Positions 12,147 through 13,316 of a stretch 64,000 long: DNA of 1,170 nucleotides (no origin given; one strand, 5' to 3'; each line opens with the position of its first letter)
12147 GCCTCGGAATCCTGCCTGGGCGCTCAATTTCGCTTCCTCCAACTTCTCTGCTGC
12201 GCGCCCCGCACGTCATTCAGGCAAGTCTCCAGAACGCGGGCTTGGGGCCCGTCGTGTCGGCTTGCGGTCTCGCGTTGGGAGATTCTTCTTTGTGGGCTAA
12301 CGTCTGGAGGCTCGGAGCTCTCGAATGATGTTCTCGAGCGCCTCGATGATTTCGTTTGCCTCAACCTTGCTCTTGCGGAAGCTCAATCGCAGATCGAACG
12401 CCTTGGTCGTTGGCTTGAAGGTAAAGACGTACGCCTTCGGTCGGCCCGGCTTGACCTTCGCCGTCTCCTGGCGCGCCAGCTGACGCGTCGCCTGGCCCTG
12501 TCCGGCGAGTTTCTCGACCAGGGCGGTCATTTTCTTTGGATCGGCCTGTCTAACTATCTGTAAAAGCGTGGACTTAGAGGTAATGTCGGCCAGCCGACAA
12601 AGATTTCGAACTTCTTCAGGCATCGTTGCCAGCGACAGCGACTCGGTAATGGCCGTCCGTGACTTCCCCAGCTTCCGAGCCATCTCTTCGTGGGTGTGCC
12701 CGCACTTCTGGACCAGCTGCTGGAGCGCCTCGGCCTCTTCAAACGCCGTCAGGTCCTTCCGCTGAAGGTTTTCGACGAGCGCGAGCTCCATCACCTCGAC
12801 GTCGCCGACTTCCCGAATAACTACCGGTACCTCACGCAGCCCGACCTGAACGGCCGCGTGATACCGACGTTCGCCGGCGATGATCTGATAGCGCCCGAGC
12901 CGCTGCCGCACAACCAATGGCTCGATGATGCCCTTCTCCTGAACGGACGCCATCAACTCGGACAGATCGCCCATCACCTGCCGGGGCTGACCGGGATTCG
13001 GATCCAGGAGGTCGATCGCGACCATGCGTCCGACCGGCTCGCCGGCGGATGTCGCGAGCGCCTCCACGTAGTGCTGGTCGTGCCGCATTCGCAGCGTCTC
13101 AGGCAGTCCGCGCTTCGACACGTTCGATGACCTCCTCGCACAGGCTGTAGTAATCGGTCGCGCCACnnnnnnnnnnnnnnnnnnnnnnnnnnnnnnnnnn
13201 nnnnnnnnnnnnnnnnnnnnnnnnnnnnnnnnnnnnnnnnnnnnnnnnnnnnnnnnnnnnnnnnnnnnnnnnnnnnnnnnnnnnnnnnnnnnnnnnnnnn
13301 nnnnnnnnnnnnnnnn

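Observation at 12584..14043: A 16-bp GC-rich palindrome occurs twice, bracketing parAB: candidate non-canonical parS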

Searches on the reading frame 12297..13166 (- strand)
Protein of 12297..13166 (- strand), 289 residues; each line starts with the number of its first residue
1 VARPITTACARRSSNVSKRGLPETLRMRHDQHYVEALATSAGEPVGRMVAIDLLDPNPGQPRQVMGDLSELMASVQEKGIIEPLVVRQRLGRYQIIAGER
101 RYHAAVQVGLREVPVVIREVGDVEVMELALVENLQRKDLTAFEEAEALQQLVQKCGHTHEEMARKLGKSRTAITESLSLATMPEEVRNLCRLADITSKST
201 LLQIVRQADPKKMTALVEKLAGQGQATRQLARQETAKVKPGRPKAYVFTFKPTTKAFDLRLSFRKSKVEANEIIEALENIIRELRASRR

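Call 7: search_protein_families(library=pfam, proteins=[window:12297-13166:-])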
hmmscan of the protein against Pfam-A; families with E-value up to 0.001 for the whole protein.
window:12297-13166:- (289 aa): 3 families
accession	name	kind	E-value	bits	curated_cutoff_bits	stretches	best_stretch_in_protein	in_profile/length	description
PF02195.25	ParB_N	-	2.8e-28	98.2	26.3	1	47-135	4-95/95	ParB N-terminal domain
PF17762.8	HTH_ParB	-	8.1e-16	58.5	22.6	1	137-231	1-94/102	ParB HTH domain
PF08535.16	KorB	-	0.00026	21.3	22.3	0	158-232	5-80/89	KorB domain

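Call 8: search_protein_families(library=ncbifam, proteins=[window:12297-13166:-])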
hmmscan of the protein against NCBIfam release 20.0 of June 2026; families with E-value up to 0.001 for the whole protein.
window:12297-13166:- (289 aa): 6 families
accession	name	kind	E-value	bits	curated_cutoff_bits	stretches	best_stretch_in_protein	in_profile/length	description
TIGR00180.1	parB_part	domain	5e-45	153.6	58.45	1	47-210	6-174/186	ParB/RepB/Spo0J family partition protein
TIGR04285.1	nucleoid_noc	exception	5.5e-45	153.7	315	1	49-231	5-191/255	nucleoid occlusion protein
TIGR03734.1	PRTRC_parB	hypoth_equivalog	4.2e-28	98.2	278.6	1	67-189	16-143/555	PRTRC system ParB family protein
TIGR03454.1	partition_RepB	equivalog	5.3e-14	52.3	201.5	1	67-186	87-208/325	plasmid partitioning protein RepB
NF010406.0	PRK13832.1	subfamily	8.8e-12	44.3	640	1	54-175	12-138/578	plasmid partitioning protein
NF010440.0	PRK13866.1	equivalog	1.8e-11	43.8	522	1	61-220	83-244/336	plasmid partitioning protein RepB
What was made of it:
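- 12297..13121 (-): parB, 274 aa from GTG 13121 (263 aa from ATG 13088). A chromosomal-type ParB CTPase with altered DNA-contact residues; the presumed reader of the palindrome. ParB_N 2.8e-28, HTH_ParB 8.1e-16, TIGR00180 5e-45 (calls 7, 8).
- On Noc / NBS: The Noc model scores below its cutoff (call 8).
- Closest known: Noc and its NBS site. Different: NCBIfam's Noc model scores 153.7 bits against a cutoff of 315 (call 8).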

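Call 10: find_related_loci(query=window:12297-13088:-, collection=genome_contigs, flank=10000)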
Query window:12297-13088:- (263 aa) in genome_contigs; peptide patterns used: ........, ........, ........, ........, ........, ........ (x = any residue, [..] = any of these).
101 stretches matched a pattern; 43 encode a relative of the query (tblastn E <= 1e-3); 43 distinct loci.
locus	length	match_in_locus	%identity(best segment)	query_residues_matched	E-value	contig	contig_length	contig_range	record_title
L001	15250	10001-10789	99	1-263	1e-174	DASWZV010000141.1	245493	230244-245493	MAG TPA_asm: Vicinamibacterales bacterium isolate SMAG_U3748 k141_1347696, whole genome shotgun sequence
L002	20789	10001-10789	91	1-263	3e-161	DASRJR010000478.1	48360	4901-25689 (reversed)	MAG TPA_asm: Vicinamibacterales bacterium isolate SMAG_U10141 k141_2745431, whole genome shotgun sequence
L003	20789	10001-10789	89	1-263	1e-155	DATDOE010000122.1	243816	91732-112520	MAG TPA_asm: Vicinamibacterales bacterium isolate SMAG_U7885 k141_459607, whole genome shotgun sequence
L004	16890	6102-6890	89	1-263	4e-155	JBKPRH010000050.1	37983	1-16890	MAG: Acidobacteriota bacterium isolate GS_EKS_MAG_00054 GS_EKS_000003858590, whole genome shotgun sequence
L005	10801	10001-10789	88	1-263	7e-155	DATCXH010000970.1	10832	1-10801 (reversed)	MAG TPA_asm: Vicinamibacterales bacterium isolate SMAG_U7434 k141_919575, whole genome shotgun sequence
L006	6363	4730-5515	79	1-262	5e-138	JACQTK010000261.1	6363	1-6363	MAG: Acidobacteria bacterium isolate NC_groundwater_1409_Ag_S-0.65um_68_39 S_p65_S5_coassembly_k141_4479540, whole genom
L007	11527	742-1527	74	1-262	1e-131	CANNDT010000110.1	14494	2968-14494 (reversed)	MAG: Acidobacteria bacterium isolate ZH-3nov15-179 genome assembly, contig: ZH-3nov15-C5051-p1, whole genome shotgun seq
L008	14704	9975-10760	71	1-262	2e-126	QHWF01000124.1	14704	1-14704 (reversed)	MAG: Acidobacteria bacterium isolate gp6 AA50 14_1009_16_40cm_scaffold_20989_e_769_curated, whole genome shotgun sequenc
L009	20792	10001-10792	71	1-263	7e-126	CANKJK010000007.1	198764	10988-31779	MAG: Acidobacteria bacterium isolate RH-27jun17-225 genome assembly, contig: RH-27jun17-C126, whole genome shotgun seque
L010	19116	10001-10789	71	1-262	5e-125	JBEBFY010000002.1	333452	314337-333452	MAG: Vicinamibacterales bacterium isolate ASF_8 NODE_3_length_333452_cov_17.839281, whole genome shotgun sequence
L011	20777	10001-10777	70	1-259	8e-125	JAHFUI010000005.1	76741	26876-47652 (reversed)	MAG: Acidobacteria bacterium isolate nzgw76 NODE_172_length_76742_cov_8.035056, whole genome shotgun sequence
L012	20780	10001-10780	71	1-259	2e-124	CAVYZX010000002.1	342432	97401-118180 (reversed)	MAG: uncultured Acidobacteriota bacterium isolate MFD02242.bin.1.362 genome assembly, contig: contig_11080, whole genome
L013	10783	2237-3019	69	1-261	3e-123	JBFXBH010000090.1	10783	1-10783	MAG: Vicinamibacterales bacterium isolate CA_2019_TPBS_41 NODE_24469_length_10783_cov_9.204392_TPBS, whole genome shotgu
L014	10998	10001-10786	68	1-262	1e-123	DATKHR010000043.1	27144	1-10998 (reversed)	MAG TPA_asm: Vicinamibacterales bacterium isolate SMAG_U14582 k141_2389293, whole genome shotgun sequence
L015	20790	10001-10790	87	1-263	2e-123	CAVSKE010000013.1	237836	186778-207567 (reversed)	MAG: uncultured Acidobacteriota bacterium isolate MFD02360.bin.2.183 genome assembly, contig: contig_18021, whole genome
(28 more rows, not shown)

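Call 19: search_solved_structures(query=window:12297-13088:-, show_alignments=4)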
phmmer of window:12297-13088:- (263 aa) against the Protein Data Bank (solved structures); distinct sequences matched with E-value up to 0.001: 14.
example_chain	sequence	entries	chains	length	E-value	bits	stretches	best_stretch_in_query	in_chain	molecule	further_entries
1vz0_A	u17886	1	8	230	6.3e-35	124.2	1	8-204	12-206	Chromosome-partitioning protein Spo0J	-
6t1f_A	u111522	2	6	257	9.7e-35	123.6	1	12-217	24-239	Chromosome-partitioning protein ParB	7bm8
6sdk_A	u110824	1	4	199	1.5e-33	119.7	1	25-205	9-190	Stage 0 sporulation protein J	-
7bnk_A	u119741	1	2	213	5.4e-29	104.8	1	26-186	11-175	ParB family protein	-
7ng0_A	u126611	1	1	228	1.4e-28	103.4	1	22-220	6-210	Nucleoid occlusion protein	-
7bnr_A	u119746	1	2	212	1.6e-28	103.2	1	41-186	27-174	ParB family protein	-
7o0n_A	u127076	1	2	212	3.7e-28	102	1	28-186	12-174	ParB family protein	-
7nfu_A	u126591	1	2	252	4e-28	101.9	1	21-220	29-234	Nucleoid occlusion protein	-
7ol9_A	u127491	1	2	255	3.6e-26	95.5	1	23-214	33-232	Nucleoid occlusion protein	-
4umk_A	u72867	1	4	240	1.3e-24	90.4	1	23-204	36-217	PROBABLE CHROMOSOME-PARTITIONING PROTEIN PARB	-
8qa8_A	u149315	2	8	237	6.2e-15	58.8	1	11-181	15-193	Transcriptional repressor protein KorB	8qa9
6s6h_A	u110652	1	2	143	1.2e-11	48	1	98-217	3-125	Chromosome-partitioning protein ParB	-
6y93_A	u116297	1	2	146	6.5e-09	39.1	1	98-217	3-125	Nucleoid occlusion protein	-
1r71_A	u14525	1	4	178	4.5e-05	26.5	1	76-188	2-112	Transcriptional repressor protein korB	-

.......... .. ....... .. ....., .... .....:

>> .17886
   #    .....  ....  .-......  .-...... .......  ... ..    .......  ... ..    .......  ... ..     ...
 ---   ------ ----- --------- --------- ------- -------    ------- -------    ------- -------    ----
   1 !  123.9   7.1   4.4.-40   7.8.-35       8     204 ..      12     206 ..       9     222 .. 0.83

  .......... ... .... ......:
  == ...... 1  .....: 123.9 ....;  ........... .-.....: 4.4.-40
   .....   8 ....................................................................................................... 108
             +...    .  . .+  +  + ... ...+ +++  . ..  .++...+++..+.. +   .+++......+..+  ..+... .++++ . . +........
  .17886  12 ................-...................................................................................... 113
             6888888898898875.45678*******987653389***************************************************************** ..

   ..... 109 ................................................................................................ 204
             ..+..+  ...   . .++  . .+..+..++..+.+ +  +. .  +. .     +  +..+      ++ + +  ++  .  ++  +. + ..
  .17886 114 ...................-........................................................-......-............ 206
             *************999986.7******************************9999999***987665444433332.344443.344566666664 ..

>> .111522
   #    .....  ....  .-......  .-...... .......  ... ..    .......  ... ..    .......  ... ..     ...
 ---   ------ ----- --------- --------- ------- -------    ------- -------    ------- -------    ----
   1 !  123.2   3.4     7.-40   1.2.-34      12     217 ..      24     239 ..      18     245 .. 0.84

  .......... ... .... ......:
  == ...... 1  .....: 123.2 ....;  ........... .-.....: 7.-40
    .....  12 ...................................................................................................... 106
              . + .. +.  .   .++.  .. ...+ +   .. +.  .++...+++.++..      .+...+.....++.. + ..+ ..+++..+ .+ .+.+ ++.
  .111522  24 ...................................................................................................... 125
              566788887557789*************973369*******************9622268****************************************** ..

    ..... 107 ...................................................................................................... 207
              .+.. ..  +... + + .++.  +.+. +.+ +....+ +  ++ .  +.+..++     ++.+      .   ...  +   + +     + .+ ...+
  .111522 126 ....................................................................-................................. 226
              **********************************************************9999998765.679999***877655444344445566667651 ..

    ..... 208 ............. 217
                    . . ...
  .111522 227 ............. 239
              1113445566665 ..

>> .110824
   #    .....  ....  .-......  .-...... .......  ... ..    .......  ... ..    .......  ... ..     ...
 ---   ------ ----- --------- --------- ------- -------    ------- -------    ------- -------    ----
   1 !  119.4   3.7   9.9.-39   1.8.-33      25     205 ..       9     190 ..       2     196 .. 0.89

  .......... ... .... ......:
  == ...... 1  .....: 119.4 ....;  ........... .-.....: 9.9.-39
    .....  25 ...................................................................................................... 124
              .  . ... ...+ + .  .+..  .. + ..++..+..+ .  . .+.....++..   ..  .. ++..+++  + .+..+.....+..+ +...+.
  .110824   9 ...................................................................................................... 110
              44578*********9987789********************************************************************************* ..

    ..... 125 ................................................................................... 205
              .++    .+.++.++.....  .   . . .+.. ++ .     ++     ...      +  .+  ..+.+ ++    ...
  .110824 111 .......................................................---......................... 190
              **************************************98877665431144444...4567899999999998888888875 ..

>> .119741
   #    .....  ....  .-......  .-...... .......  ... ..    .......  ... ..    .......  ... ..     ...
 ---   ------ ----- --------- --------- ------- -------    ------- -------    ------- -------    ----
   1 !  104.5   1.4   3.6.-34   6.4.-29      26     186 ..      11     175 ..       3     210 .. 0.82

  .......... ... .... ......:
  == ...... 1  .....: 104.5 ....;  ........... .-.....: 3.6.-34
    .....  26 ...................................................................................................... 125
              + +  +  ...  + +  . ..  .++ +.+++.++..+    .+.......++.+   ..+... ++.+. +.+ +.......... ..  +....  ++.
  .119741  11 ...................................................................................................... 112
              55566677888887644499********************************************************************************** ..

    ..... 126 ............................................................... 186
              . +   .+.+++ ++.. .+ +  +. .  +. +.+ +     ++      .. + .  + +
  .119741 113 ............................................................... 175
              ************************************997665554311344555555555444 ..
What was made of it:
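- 12297..13121 (-): Best solved relatives are Thermus Spo0J, Caulobacter ParB and B. subtilis Spo0J, E about 1e-35 (call 19).
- Closest known: KorB and its OB operator. Different: PDB KorB matches are far weaker than ParB matches: 6e-15 against 1e-35 (call 19).
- It is a full chromosomal ParB (calls 7, 8, 19). The alignment that places Lys at position 201 and Leu at 204 crosses a one-residue gap (call 19).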

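Call 22: find_homologous_proteins(query=window:12297-13088:-, max_evalue=1e-10)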
Query window:12297-13088:- (263 aa): 7998 proteins with E <= 1e-10 among 8000 candidates; the best 120 are listed.
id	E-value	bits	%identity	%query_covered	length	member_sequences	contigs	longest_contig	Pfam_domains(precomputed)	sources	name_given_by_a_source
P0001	4.5e-160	548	99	100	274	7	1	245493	PF17762.9,PF02195.27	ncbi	ncbi:MAG TPA: ParB/RepB/Spo0J family partition protein [Vicinamibacterales bacterium]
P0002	7.8e-153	525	94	100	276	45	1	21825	PF17762.9,PF02195.27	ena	-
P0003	1.0e-152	524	94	100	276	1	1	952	PF17762.9,PF02195.27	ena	-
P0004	3.1e-150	516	93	100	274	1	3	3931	PF17762.9,PF02195.27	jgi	-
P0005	9.5e-150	515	92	100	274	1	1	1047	PF17762.9,PF02195.27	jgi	-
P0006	1.2e-149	514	91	100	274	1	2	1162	PF17762.9,PF02195.27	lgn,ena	-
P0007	4.8e-149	512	92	100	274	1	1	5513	PF17762.9,PF02195.27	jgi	jgi:ParB family transcriptional regulator, chromosome partitioning protein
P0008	1.4e-148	511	92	100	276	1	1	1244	PF17762.9,PF02195.27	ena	-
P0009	1.7e-148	511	91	100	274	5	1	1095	PF17762.9,PF08535.16,PF02195.27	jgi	jgi:ParB family transcriptional regulator, chromosome partitioning protein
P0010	8.5e-148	508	91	100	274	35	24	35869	PF17762.9,PF02195.27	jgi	jgi:ParB family transcriptional regulator, chromosome partitioning protein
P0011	1.0e-145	501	90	100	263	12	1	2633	PF17762.9,PF02195.27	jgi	jgi:ParB family chromosome partitioning protein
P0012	1.2e-144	498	90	100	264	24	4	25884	PF17762.9,PF08535.16,PF02195.27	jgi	jgi:ParB family chromosome partitioning protein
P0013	1.4e-144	498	90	100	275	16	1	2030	PF17762.9,PF08535.16,PF02195.27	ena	-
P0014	2.2e-144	497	89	100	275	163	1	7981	PF17762.9,PF08535.16,PF02195.27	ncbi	-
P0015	3.6e-144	496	89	100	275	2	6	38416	PF17762.9,PF08535.16,PF02195.27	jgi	jgi:ParB family chromosome partitioning protein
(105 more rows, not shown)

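Call 32: search_protein_representatives(protein=window:12297-13088:-)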
Query: 263 residues. Proteins with E-value up to 0.001 (for the whole library): 75737; up to 1e-10: 37204; up to 1e-30: 790. The best 150 are listed.
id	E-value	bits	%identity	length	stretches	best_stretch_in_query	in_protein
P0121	2.2e-111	387.5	69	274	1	1-262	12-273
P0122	4.3e-105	366.9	76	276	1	1-241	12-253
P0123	2.9e-93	328.2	60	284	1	1-261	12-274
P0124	9.7e-79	280.6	69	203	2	1-159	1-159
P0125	1.1e-77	277.2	72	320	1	61-263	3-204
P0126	2.4e-76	272.8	72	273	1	1-179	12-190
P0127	4.8e-76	271.8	52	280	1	1-259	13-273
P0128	2.8e-73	262.8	51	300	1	1-258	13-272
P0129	1.3e-70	254.1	50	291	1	1-260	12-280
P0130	1.9e-67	243.7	88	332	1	15-149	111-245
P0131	2.1e-67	243.5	46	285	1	1-260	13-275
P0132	3.3e-66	239.6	73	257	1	1-157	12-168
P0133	3.7e-66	239.5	73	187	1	1-176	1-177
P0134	2.9e-65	236.6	46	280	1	1-257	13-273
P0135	1.2e-64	234.6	45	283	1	1-259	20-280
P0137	4.6e-63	229.4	45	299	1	1-261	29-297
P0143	2.0e-61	224.0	48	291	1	1-258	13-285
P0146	1.1e-59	218.3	43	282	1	1-261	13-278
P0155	5.2e-57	209.6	45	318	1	1-260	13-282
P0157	2.4e-56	207.4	41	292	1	3-260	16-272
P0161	6.5e-55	202.7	50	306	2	1-196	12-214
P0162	4.5e-54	200.0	46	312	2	1-219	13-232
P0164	7.1e-54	199.3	47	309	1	1-260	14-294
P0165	8.1e-54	199.1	40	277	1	1-260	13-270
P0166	1.5e-53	198.2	53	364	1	15-207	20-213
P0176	6.2e-50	186.4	41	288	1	1-258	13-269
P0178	2.3e-49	184.5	43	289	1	22-254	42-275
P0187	4.6e-47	177.0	50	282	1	25-203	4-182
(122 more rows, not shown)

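Call 35: list_cluster_members(proteins=[P0127, P0128, P0129, P0131, P0134, P0137, P0146, P0157, P0165, P0178])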
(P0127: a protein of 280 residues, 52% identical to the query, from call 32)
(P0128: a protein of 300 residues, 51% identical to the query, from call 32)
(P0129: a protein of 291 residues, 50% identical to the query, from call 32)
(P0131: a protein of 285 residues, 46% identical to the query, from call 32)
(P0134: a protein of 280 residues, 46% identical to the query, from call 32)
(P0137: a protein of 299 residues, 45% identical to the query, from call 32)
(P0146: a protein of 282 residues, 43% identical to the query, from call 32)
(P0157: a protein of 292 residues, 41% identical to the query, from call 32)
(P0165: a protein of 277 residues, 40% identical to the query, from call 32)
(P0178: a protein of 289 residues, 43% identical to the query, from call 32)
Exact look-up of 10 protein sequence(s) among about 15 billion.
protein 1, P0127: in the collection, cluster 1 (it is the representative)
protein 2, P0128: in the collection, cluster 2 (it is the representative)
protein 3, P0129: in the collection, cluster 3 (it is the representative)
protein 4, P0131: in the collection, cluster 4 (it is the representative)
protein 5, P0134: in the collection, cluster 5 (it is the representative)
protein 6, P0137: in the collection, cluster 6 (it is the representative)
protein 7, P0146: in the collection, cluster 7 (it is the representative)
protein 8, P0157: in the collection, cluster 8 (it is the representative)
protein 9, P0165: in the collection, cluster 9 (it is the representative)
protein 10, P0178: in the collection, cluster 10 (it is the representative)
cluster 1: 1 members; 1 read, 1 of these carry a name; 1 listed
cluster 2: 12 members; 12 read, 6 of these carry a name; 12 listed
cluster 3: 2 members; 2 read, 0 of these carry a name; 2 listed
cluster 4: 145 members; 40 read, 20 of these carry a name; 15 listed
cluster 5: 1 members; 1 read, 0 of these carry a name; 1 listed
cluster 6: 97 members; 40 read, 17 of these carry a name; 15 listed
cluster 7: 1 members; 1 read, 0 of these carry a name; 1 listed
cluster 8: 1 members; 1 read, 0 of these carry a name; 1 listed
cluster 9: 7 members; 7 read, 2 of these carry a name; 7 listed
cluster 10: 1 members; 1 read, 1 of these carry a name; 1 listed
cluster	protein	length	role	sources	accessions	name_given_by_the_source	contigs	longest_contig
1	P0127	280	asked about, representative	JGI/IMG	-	ParB family chromosome partitioning protein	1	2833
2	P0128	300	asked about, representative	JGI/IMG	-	ParB family transcriptional regulator, chromosome partitioning protein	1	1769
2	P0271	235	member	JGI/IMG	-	ParB family chromosome partitioning protein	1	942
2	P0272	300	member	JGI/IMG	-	ParB family transcriptional regulator, chromosome partitioning protein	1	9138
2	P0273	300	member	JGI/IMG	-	ParB family chromosome partitioning protein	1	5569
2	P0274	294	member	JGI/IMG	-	ParB family chromosome partitioning protein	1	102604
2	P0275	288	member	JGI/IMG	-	ParB family chromosome partitioning protein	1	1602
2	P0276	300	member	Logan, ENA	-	-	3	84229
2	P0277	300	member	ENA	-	-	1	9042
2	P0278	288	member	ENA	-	-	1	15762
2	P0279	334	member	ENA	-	-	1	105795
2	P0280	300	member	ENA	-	-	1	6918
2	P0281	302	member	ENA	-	-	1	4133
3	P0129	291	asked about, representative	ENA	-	-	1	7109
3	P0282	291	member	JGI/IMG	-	-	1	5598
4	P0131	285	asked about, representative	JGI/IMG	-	ParB family transcriptional regulator, chromosome partitioning protein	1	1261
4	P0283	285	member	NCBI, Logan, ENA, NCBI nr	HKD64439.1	MAG TPA: ParB/RepB/Spo0J family partition protein [Candidatus Acidoferrales bacterium] | ParB/RepB/Spo0J family partition protein [Candidatus Acidoferrales bacterium]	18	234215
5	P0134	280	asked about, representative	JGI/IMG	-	-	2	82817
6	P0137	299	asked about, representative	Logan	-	-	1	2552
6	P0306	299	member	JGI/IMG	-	ParB family transcriptional regulator, chromosome partitioning protein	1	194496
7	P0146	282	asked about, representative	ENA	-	-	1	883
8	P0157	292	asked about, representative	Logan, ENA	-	-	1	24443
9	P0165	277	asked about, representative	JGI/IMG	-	ParB family chromosome partitioning protein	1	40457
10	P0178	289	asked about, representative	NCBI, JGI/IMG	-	ParB family chromosome partitioning protein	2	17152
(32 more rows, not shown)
